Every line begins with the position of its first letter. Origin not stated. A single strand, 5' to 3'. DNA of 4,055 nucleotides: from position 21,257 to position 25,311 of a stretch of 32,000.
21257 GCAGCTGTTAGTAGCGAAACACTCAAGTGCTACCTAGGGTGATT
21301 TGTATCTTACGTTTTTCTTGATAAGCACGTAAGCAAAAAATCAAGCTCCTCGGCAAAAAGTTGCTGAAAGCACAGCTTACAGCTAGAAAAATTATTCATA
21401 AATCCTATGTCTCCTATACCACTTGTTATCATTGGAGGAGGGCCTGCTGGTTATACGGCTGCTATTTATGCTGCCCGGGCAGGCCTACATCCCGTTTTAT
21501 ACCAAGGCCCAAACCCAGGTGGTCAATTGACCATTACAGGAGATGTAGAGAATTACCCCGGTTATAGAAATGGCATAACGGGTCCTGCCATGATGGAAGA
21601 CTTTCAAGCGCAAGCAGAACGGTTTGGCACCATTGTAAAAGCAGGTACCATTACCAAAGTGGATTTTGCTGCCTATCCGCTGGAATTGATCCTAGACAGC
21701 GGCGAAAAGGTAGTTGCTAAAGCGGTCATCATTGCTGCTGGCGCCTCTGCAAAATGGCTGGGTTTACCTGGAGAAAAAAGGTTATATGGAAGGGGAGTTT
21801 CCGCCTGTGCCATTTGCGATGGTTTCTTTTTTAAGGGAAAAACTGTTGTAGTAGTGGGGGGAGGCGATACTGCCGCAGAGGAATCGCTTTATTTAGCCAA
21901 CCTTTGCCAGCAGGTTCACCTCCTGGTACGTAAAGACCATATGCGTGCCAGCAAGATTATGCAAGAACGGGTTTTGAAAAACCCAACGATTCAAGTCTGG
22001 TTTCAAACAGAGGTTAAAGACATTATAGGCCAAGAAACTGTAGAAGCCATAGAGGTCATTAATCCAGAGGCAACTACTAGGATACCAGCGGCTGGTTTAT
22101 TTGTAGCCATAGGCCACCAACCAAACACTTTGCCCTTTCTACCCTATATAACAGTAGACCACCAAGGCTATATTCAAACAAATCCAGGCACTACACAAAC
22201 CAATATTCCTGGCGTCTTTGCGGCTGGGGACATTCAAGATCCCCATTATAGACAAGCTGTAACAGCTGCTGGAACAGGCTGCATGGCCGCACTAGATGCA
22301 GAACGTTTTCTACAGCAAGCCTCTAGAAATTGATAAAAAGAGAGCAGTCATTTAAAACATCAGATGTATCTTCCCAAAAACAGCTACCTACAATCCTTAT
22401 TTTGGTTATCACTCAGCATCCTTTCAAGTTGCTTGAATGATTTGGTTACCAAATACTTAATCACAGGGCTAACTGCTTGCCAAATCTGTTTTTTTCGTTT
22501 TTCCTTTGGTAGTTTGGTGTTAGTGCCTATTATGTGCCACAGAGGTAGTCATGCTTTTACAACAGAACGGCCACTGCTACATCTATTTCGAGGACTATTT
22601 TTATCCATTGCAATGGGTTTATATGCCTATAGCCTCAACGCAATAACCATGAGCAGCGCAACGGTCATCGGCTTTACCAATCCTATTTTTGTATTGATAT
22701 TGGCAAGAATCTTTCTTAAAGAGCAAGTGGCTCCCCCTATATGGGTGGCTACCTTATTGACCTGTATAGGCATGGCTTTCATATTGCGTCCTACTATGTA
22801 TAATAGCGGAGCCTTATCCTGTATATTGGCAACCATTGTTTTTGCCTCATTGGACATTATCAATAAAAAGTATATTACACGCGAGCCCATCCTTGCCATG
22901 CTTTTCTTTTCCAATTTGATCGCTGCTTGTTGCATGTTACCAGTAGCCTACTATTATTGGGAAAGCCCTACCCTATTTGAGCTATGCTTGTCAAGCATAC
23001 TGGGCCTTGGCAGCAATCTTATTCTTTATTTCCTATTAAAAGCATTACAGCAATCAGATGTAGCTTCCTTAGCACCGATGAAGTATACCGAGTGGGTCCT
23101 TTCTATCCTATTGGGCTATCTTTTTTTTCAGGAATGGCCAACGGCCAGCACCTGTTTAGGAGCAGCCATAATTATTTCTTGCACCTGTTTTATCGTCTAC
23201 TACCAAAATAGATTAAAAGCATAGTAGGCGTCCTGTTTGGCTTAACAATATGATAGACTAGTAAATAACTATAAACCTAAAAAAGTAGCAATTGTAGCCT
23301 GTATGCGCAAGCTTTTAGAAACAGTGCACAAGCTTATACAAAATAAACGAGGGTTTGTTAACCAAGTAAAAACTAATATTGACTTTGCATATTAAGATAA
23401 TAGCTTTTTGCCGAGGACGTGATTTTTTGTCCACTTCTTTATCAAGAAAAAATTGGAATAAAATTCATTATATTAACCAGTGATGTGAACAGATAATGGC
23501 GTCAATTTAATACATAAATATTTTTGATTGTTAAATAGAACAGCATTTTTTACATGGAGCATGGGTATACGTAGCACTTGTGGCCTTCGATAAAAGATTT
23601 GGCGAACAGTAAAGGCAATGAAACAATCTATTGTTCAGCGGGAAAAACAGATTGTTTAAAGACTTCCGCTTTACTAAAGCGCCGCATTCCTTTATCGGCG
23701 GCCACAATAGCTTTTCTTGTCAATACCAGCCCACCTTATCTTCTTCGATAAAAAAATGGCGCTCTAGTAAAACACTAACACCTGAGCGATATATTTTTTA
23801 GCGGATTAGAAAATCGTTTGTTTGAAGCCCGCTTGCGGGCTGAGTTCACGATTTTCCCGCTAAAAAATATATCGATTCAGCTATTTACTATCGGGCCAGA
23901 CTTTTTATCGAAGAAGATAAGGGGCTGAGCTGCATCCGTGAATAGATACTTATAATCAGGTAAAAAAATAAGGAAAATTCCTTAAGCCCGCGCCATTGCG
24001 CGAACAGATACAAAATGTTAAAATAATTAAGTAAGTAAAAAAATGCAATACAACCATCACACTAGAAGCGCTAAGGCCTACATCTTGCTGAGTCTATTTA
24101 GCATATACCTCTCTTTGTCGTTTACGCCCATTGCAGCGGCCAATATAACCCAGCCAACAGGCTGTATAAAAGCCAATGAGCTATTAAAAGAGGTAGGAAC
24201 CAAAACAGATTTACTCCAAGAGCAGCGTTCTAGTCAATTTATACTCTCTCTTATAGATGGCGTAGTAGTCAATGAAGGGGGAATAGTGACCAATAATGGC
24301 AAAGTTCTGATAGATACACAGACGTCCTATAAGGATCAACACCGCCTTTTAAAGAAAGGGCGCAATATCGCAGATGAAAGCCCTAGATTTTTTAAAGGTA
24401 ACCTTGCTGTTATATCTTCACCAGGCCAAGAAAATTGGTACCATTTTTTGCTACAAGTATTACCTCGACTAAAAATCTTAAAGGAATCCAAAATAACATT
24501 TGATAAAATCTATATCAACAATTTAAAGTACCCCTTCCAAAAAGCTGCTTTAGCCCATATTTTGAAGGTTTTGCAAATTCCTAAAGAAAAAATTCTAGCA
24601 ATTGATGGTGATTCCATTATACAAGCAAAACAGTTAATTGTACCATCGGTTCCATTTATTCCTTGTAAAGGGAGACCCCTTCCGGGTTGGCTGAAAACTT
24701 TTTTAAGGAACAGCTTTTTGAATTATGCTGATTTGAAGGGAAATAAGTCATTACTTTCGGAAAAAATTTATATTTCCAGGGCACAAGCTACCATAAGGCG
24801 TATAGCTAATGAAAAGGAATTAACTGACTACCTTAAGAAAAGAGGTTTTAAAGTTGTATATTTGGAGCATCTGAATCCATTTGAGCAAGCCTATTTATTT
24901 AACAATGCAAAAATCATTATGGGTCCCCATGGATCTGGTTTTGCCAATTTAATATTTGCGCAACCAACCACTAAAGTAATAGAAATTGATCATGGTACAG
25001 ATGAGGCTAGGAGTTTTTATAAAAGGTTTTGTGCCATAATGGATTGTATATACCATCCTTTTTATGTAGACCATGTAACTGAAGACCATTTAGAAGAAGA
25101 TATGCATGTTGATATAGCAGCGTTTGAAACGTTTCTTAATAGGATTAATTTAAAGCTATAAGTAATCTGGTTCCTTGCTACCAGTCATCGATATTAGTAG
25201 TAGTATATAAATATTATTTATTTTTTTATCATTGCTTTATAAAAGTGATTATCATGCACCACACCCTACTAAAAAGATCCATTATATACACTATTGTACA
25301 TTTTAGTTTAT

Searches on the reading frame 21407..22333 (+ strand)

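Call 8: search_protein_families(library=pfam, proteins=[window:21407-22333:+])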
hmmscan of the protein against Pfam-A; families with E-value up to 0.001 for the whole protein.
window:21407-22333:+ (308 aa): 8 families
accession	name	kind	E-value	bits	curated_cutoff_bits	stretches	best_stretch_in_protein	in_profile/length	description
PF07992.20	Pyr_redox_2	-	3e-48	165.2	26.1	1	6-291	3-291/291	Pyridine nucleotide-disulphide oxidoreductase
PF13738.12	Pyr_redox_3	-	1e-20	74.7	30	1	82-274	104-305/305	Pyridine nucleotide-disulphide oxidoreductase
PF00070.33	Pyr_redox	-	1.4e-14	54.8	22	1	147-216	2-78/82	Pyridine nucleotide-disulphide oxidoreductase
PF01134.28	GIDA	-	3.3e-07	30.1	22.1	1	6-32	2-28/391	Glucose inhibited division protein A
PF12831.13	FAD_oxidored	-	2e-06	27.8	27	1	6-50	2-50/416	FAD dependent oxidoreductase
PF03486.20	HI0933_like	-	7.6e-05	22.7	50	0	6-45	3-43/244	HI0933-like protein Rossmann domain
PF13450.12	NAD_binding_8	-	0.00011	22.8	21.9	1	8-42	1-36/68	NAD(P)-binding Rossmann-like domain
PF00890.30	FAD_binding_2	-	0.00036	20.3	20.4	1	7-31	3-27/414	FAD binding domain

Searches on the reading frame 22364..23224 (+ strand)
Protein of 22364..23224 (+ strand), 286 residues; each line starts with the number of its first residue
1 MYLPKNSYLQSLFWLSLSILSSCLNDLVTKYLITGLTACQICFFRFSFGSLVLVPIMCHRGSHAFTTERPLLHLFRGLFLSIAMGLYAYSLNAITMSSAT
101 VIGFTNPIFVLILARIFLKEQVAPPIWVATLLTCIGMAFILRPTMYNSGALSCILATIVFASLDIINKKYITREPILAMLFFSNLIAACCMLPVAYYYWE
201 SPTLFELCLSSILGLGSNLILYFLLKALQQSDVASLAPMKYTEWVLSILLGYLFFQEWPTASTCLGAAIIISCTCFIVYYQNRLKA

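Call 8: search_protein_families(library=pfam, proteins=[window:22364-23224:+])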
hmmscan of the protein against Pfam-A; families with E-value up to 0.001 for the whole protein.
window:22364-23224:+ (286 aa): 2 families
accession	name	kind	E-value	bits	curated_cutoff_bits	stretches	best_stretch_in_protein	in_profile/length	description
PF00892.27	EamA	-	3.6e-30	105.4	28.2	2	12-141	4-134/135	EamA-like transporter family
PF03151.22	TPT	-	1.1e-06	28.7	30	1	12-200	8-201/291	Triose-phosphate Transporter family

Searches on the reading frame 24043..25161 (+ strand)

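Call 8: search_protein_families(library=pfam, proteins=[window:24043-25161:+])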
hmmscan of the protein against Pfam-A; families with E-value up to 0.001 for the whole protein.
window:24043-25161:+ (372 aa): 1 family
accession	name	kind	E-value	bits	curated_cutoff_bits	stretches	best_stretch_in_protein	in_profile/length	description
PF04577.19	Glyco_transf_61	-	7.5e-30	104.4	27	1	132-313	1-137/137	Glycosyltransferase 61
